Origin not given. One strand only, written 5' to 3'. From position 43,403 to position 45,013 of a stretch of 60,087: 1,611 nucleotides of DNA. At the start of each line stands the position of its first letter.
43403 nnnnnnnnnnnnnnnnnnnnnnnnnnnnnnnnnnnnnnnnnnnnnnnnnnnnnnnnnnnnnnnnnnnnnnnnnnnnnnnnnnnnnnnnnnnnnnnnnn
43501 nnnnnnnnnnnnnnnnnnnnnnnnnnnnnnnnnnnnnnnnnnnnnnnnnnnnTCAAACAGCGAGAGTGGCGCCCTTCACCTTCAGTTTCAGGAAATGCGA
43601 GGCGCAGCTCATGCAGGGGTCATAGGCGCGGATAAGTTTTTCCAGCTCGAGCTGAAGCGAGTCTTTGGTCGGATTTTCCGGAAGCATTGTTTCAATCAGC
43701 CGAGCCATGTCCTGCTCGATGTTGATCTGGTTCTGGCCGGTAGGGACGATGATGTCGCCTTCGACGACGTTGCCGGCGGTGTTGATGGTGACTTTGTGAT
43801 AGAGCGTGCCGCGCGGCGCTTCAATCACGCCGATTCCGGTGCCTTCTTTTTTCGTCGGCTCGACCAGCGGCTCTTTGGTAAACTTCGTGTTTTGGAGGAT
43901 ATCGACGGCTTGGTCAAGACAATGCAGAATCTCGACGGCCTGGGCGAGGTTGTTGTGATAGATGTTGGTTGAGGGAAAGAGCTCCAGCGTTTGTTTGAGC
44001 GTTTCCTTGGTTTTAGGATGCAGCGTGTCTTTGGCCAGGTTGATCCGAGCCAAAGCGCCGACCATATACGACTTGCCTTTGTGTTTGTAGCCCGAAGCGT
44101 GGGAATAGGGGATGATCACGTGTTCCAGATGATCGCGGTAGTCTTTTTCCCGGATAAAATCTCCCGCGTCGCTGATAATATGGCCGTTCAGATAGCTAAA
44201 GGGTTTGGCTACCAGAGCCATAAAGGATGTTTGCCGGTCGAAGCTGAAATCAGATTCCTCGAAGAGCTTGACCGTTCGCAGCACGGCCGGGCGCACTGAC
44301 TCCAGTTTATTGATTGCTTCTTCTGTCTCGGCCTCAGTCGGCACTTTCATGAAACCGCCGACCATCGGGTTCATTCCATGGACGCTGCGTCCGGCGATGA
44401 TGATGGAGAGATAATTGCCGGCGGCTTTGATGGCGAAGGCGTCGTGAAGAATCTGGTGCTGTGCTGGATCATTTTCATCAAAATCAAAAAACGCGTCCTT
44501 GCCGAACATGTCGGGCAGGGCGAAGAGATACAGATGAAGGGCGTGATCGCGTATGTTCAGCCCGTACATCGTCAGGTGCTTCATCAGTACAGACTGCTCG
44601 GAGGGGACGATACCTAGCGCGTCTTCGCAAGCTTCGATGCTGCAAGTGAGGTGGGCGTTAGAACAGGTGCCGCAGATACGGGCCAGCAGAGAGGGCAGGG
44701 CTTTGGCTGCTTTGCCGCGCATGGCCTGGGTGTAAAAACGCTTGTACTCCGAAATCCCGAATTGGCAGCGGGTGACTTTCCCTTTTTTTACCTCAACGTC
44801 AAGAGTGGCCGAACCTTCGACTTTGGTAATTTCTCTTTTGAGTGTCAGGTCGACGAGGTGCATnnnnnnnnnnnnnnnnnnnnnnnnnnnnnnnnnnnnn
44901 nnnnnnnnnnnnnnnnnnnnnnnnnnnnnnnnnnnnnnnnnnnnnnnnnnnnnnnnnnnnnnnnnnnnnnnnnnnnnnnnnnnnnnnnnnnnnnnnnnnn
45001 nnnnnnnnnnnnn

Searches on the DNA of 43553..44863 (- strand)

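Call 106: search_with_rna_model(model_id=R2, sources=[L001, L002, L003, L004, L005, L006, L007, L008, L009, L010, L011, L012, L013, L014, L015, L016, L017, L018, L019, L020, L021, L022, L023, L024, L025, L026, L027, L028, L029, L030, L031, L032, L033, L034, L035, L036, L037, L038, L039, L040, L041, L042, L043, L044, L045, L046, L047, L048, L049, L050, L051, L052, L053, L054, L055, L056, L057, L058, L059, L060, L061, L062, L063, L064, L065, L066, L067, L068], max_evalue=0.01)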
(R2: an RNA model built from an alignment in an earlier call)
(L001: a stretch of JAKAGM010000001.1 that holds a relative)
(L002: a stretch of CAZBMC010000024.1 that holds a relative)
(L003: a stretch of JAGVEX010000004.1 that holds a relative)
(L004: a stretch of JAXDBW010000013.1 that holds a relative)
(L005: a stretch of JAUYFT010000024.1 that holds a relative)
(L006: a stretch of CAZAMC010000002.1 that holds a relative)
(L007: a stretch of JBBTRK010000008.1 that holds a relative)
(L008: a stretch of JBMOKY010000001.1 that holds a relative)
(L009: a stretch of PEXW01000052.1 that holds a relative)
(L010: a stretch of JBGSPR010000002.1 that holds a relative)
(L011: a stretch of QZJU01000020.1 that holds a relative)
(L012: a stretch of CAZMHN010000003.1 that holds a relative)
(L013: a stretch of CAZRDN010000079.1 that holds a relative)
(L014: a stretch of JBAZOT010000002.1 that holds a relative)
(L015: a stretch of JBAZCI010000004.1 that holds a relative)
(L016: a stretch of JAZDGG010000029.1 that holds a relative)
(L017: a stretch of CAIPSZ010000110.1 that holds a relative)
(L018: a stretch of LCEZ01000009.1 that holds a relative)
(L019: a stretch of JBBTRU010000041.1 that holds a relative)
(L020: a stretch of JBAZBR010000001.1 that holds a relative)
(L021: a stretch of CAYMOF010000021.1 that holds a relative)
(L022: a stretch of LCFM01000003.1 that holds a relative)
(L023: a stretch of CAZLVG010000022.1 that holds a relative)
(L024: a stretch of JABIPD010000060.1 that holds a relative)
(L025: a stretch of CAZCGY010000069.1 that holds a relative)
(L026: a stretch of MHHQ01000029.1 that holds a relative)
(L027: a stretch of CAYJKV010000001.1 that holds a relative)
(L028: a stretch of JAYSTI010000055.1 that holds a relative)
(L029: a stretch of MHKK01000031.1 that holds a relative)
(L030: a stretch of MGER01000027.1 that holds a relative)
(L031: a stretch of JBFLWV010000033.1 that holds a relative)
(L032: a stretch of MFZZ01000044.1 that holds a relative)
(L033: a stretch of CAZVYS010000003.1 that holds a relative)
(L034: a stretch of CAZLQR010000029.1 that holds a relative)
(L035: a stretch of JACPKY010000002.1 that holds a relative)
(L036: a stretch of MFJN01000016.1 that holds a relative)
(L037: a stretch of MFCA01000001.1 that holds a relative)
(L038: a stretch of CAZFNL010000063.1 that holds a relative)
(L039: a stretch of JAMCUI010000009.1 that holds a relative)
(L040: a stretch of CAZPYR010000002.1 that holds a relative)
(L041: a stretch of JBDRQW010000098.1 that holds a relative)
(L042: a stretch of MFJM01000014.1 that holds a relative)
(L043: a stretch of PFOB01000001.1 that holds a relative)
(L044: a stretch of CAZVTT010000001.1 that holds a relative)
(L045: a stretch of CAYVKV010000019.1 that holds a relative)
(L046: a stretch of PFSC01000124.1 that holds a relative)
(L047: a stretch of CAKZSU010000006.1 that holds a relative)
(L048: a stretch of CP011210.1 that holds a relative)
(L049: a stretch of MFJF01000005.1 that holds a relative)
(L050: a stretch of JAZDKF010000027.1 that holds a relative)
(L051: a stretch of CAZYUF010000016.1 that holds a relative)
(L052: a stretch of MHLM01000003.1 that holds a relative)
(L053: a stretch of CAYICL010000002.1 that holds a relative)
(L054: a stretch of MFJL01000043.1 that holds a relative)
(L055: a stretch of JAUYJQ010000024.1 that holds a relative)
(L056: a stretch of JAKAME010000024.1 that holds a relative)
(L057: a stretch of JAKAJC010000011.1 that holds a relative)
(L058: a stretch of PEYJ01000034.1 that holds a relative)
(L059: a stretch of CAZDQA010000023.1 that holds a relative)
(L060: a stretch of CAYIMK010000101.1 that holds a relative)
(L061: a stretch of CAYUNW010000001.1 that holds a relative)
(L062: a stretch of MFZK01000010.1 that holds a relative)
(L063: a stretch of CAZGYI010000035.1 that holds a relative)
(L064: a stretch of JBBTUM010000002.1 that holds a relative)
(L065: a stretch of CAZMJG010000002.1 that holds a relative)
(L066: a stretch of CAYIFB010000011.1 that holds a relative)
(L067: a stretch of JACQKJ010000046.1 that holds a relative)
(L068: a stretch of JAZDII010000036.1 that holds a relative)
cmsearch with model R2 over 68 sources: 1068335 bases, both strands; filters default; matches with E-value up to 0.01: 4.
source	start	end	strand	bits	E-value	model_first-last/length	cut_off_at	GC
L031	18021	18231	+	35.9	1.2e-05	1-77/77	no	0.37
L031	20114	20226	+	35.2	1.9e-05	1-77/77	no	0.49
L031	16653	16755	+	34.7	2.6e-05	1-77/77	no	0.55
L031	17470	17874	+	29.7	0.00057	1-77/77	no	0.51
